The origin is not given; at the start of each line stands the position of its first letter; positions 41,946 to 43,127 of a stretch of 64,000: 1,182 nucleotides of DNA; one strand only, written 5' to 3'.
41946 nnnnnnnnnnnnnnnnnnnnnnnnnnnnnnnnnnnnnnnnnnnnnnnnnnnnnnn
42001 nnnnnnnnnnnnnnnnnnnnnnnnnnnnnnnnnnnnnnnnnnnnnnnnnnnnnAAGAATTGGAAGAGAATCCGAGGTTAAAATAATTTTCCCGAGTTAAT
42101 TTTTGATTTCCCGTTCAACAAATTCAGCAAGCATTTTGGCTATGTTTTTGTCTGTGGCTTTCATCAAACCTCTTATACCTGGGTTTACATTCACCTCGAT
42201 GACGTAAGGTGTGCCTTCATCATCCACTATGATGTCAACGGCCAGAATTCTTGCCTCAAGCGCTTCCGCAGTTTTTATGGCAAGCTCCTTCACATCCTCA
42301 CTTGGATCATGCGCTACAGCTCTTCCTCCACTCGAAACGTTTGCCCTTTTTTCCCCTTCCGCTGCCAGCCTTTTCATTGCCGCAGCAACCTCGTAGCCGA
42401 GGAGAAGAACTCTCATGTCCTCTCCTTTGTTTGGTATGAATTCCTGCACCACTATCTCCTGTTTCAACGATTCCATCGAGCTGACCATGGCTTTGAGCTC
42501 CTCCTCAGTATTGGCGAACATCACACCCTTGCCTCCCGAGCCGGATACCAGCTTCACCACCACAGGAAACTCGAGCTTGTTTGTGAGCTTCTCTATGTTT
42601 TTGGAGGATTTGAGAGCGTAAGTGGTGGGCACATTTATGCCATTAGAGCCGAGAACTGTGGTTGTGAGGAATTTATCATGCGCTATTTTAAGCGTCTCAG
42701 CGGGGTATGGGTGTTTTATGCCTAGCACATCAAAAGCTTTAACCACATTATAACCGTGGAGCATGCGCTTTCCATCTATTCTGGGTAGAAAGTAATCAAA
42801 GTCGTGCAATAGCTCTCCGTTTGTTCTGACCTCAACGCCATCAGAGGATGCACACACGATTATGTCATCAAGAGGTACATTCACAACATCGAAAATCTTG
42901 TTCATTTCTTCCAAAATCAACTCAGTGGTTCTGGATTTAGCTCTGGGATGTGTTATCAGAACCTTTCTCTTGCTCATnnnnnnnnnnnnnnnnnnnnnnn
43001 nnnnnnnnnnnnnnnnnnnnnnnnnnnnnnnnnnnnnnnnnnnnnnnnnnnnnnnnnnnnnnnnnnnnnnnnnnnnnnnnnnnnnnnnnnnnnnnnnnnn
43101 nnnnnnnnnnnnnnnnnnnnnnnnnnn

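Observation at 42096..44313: Three-gene module: RimK-like ATP-grasp ligase, divergent ATP-grasp paralogue and retropepsin-like aspartic protease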

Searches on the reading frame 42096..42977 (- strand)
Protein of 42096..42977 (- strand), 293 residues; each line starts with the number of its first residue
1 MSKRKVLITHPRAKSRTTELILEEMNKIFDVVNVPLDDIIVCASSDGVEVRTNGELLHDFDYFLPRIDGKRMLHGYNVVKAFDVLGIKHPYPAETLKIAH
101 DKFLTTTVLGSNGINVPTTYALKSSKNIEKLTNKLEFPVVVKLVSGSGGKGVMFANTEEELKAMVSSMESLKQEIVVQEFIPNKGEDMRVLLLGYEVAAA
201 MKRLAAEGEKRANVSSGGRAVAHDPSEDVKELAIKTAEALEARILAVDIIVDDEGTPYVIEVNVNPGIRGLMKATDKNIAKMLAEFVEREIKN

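Call 3: search_protein_families(library=pfam, proteins=[window:42096-42977:-], max_evalue=0.1)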
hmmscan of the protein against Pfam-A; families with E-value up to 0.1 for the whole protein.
window:42096-42977:- (293 aa): 19 families
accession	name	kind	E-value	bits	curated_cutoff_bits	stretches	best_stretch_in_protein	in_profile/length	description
PF08443.16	RimK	-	1.4e-41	142.6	21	1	99-286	1-187/188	RimK-like ATP-grasp domain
PF14397.11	ATPgrasp_ST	-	4.6e-18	65.8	31.4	2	90-224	10-177/278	Sugar-transfer associated ATP-grasp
PF02955.21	GSH-S_ATP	-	6.2e-18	65.3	23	1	116-265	12-162/175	Prokaryotic glutathione synthetase, ATP-grasp domain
PF02655.19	ATP-grasp_3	-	1.8e-15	57.8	23.2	1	99-263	1-154/160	ATP-grasp domain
PF07478.18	Dala_Dala_lig_C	-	3.7e-13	49.9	24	1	122-268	22-178/204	D-ala D-ala ligase C-terminus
PF14398.11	ATPgrasp_YheCD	-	2.6e-12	47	26.8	2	176-282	114-244/255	YheC/D like ATP-grasp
PF02222.28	ATP-grasp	-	3e-09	37.2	27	1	109-186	3-81/179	ATP-grasp domain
PF02786.22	CPSase_L_D2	-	2.2e-06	27.8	19.8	1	116-179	16-87/211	Carbamoyl-phosphate synthase L chain, ATP binding domain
PF05770.16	Ins134_P3_kin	-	1.2e-05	25.4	23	0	119-198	12-90/201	Inositol 1,3,4-trisphosphate 5/6-kinase ATP-grasp domain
PF03133.20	TTL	-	2.4e-05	24.1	20.1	1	244-285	237-278/292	Tubulin-tyrosine ligase family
PF18030.7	Rimk_N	-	0.00014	22.5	26.4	1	37-88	35-86/94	RimK PreATP-grasp domain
PF01071.24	GARS_A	-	0.00026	21.3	27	1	104-198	5-106/194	Phosphoribosylglycinamide synthetase, ATP-grasp (A) domain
PF13535.11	ATP-grasp_4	-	0.00081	19.5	27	1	136-173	2-39/160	ATP-grasp domain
PF13549.11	ATP-grasp_5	-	0.00096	19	27.6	1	105-146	15-56/221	ATP-grasp domain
PF02750.19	Synapsin_C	-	0.0012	18.9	22.5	1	131-263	45-175/203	Synapsin, ATP binding domain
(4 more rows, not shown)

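Call 4: search_protein_families(library=ncbifam, proteins=[window:42096-42977:-], max_evalue=0.1)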
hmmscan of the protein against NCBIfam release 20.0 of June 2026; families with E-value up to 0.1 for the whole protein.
window:42096-42977:- (293 aa): 78 families (the best 25 are shown)
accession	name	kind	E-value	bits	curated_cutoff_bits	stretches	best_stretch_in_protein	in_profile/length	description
TIGR00768.1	rimK_fam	subfamily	1.1e-52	179.2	143.4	1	37-286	33-275/276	RimK family alpha-L-glutamate ligase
NF007764.0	PRK10446.1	equivalog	1.1e-40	139.7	331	1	49-291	47-290/300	30S ribosomal protein S6--L-glutamate ligase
NF040720.1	MptN_Meth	equivalog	1.3e-40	139.3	350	1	14-287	11-290/291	tetrahydromethanopterin:alpha-L-glutamate ligase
TIGR02144.1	LysX_arch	equivalog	1.5e-37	129.2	275.6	1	54-289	42-277/281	lysine biosynthesis protein LysX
TIGR04443.1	F420_CofF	equivalog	5.4e-29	101.1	300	1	70-285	61-280/283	coenzyme gamma-F420-2:alpha-L-glutamate ligase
TIGR02068.2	cya_phycin_syn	equivalog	1.4e-23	82.9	850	2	96-206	208-317/862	cyanophycin synthetase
TIGR04356.1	grasp_GAK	hypoth_equivalog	1.3e-20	73.6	300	1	80-289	78-285/287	GAK system ATP-grasp enzyme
NF003573.0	PRK05246.1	equivalog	1.5e-20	73.3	272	1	116-292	135-314/316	glutathione synthase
NF010623.0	PRK14016.1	subfamily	4.5e-20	71.4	877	2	97-205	210-317/871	cyanophycin synthetase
TIGR01380.1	glut_syn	equivalog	4.3e-19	68.7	299.05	1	116-289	134-310/312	glutathione synthase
NF009402.0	PRK12767.1-1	equivalog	1.5e-18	66.7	218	1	92-263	106-273/329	carbamoyl phosphate synthase-like protein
NF009110.0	PRK12458.1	subfamily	9.8e-18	64.2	408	1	93-291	127-324/349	glutathione synthetase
NF002378.0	PRK01372.1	subfamily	8.7e-17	60.8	243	1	98-268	97-273/305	D-alanine--D-alanine ligase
TIGR01205.1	D_ala_D_alaTIGR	subfamily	5.9e-16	58.3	245.65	1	98-269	103-290/318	D-alanine--D-alanine ligase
TIGR03103.1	trio_acet_GNAT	equivalog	9.7e-15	54.1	569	1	95-206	291-400/547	N-acetylglutaminylglutamine synthetase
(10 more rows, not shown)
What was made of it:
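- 42096..42977 (-): Active RimK-family alpha-L-glutamate ligase (ATP-grasp), 293 aa. PF08443 142.6 bits and TIGR00768 179.2 bits (cut-off 143.4) (calls 3, 4).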

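Call 71: search_solved_structures(query=window:42096-42977:-, max_evalue=1e-10, show_alignments=0)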
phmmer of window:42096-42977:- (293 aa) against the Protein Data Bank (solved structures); distinct sequences matched with E-value up to 1e-10: 10.
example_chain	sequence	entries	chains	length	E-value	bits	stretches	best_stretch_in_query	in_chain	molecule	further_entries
5zct_A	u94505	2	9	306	2.3e-33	118.8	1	50-290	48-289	Ribosomal protein S6--L-glutamate ligase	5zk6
4iwx_A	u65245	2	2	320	2.6e-33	118.6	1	50-290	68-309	Ribosomal protein S6 modification protein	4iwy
7qyr_A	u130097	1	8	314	3.1e-33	118.4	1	43-289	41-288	Probable alpha-L-glutamate ligase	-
7qys_A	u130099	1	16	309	4.8e-33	117.8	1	40-289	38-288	Probable alpha-L-glutamate ligase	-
3vpb_A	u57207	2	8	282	5.3e-19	71.7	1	78-289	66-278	Putative acetylornithine deacetylase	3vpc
5k2m_A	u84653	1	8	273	5.7e-13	51.9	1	79-287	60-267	RimK-related lysine biosynthesis protein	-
3vpd_A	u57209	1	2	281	5.7e-13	51.9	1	79-270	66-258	Ribosomal protein S6 modification protein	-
1uc8_A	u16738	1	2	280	7.7e-13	51.5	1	79-270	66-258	lysine biosynthesis enzyme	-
1uc9_A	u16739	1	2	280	1.2e-12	50.8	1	79-270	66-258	lysine biosynthesis enzyme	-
3r23_A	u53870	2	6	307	7.7e-11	45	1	57-269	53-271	D-alanine--D-alanine ligase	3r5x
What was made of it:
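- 42096..42977 (-): The nearest solved structures are bacterial RimK at 118 bits, against 72 and 52 bits for ArgX and LysX (call 71).
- The nearest structures are bacterial RimK (call 71).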
